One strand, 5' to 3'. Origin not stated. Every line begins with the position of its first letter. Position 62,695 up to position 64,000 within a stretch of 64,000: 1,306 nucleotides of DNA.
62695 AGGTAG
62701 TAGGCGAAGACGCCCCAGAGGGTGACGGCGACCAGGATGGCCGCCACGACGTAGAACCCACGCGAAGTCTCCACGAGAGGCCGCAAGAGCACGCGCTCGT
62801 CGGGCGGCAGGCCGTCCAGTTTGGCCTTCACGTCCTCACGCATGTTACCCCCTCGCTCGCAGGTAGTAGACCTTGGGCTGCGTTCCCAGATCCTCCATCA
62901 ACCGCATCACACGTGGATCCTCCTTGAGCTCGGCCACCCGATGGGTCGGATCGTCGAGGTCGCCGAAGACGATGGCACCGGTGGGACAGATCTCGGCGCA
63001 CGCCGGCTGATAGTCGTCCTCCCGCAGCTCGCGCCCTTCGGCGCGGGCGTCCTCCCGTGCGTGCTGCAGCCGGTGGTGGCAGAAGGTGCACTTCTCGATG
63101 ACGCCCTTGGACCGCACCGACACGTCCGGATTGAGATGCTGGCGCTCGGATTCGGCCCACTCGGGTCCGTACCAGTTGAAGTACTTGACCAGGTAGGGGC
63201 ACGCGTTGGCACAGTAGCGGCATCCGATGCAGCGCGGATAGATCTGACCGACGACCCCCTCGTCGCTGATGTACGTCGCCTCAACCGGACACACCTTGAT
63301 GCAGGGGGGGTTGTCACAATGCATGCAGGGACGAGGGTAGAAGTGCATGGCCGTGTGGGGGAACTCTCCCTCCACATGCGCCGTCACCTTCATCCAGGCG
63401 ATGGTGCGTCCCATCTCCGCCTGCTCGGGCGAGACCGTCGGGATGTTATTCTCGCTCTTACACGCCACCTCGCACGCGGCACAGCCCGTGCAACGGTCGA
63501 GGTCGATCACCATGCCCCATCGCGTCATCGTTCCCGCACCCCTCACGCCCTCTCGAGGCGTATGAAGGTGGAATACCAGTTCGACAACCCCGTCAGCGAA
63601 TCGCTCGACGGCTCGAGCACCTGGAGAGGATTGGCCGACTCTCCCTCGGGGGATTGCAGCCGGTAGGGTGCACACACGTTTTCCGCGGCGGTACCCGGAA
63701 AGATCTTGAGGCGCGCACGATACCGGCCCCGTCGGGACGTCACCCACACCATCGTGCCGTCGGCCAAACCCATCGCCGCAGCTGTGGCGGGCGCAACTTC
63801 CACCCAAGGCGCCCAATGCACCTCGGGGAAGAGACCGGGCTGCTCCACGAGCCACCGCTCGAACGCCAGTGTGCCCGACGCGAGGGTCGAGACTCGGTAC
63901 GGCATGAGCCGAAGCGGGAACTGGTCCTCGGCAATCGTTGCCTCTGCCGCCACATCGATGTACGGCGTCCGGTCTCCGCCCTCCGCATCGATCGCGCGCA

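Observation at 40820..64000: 23-kb, single-strand, 17-gene quinol-to-outer-membrane electron-transfer supercluster (~102 CxxCH motifs in 10 proteins)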

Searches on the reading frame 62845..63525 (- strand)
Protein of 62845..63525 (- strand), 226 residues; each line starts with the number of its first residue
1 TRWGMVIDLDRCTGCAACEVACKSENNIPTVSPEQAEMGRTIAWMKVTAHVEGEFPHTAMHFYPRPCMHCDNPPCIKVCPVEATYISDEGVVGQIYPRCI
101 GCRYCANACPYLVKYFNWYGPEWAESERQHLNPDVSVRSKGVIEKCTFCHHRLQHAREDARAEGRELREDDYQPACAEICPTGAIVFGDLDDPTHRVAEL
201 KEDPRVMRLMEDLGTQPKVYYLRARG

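Call 6: search_protein_families(library=pfam, proteins=[window:62845-63525:-], max_evalue=0.01)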
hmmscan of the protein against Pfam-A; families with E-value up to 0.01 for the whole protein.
window:62845-63525:- (226 aa): 15 families
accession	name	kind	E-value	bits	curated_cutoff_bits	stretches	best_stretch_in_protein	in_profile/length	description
PF12838.12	Fer4_7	-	2e-14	54.2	27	2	98-184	1-52/52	4Fe-4S dicluster domain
PF13247.11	Fer4_11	-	3.6e-14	53.2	26.2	1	59-119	2-64/100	4Fe-4S dicluster domain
PF13187.11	Fer4_9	-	1.3e-10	41.6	27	3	98-185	1-52/52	4Fe-4S dicluster domain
PF00037.32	Fer4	-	5.1e-10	39.2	21.1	2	6-22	2-18/24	4Fe-4S binding domain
PF13237.11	Fer4_10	-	1e-09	38.6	25.5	3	64-110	6-53/53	4Fe-4S dicluster domain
PF12797.12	Fer4_2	-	8.6e-09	35.2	24.5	2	3-23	1-21/22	4Fe-4S binding domain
PF13183.11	Fer4_8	-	8.9e-08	33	27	1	9-82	2-67/68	4Fe-4S dicluster domain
PF12837.12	Fer4_6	-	1.7e-07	31.3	25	2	6-23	3-20/24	4Fe-4S binding domain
PF12798.12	Fer4_3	-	2.2e-06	28.5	27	0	99-111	1-13/15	4Fe-4S binding domain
PF25160.1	LdpA_Fe-S-bd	-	3.4e-05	24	27.6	1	70-111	5-40/49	LdpA Fe-S cluster-binding domain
PF14697.11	Fer4_21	-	6e-05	23.5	35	1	66-110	7-52/59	4Fe-4S dicluster domain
PF13534.11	Fer4_17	-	0.00015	22.7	22.2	1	98-150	1-50/61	4Fe-4S dicluster domain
PF12800.12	Fer4_4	-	0.00091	19.8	24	0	10-23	2-15/17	4Fe-4S binding domain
PF13484.11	Fer4_16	-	0.0013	19.9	30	0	98-111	52-65/66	4Fe-4S double cluster binding domain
PF13459.11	Fer4_15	-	0.0023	19.1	22.4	0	6-23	2-19/66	4Fe-4S single cluster domain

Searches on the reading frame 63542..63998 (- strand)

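Call 6: search_protein_families(library=pfam, proteins=[window:63542-63998:-], max_evalue=0.01)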
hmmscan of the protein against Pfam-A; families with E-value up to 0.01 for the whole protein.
window:63542-63998:- (151 aa): 1 family
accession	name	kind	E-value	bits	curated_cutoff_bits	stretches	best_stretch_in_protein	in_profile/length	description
PF01568.27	Molydop_binding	-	1.3e-11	44.9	26.8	1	63-126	28-93/110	Molydopterin dinucleotide binding domain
